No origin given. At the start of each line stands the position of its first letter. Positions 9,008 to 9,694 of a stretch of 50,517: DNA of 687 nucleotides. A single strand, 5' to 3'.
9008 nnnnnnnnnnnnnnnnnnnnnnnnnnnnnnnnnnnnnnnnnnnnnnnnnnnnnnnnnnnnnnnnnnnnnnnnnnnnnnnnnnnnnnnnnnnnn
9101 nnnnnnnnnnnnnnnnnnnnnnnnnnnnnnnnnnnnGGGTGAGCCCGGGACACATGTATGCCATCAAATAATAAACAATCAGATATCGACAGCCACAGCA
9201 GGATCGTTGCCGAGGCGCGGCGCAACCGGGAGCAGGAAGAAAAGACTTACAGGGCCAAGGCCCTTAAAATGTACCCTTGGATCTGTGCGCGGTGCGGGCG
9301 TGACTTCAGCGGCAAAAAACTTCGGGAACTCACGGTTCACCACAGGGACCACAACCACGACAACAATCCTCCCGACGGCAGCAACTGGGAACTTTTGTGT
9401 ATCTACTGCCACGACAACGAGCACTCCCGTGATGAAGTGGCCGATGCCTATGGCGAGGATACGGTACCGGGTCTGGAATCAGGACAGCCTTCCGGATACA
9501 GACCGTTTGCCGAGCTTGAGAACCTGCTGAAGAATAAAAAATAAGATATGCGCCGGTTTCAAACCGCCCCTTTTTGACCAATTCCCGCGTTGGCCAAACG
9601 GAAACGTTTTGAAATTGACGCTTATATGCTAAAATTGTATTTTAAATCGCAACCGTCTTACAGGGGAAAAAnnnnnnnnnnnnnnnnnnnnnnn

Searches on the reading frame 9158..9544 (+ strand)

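Call 11: search_protein_families(library=pfam, proteins=[window:9158-9544:+])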
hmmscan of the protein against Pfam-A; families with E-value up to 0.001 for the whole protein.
window:9158-9544:+ (128 aa): 1 family
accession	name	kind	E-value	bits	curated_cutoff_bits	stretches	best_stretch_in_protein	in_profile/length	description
PF01844.29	HNH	-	1.1e-11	45.2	21.4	1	43-91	1-47/47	HNH endonuclease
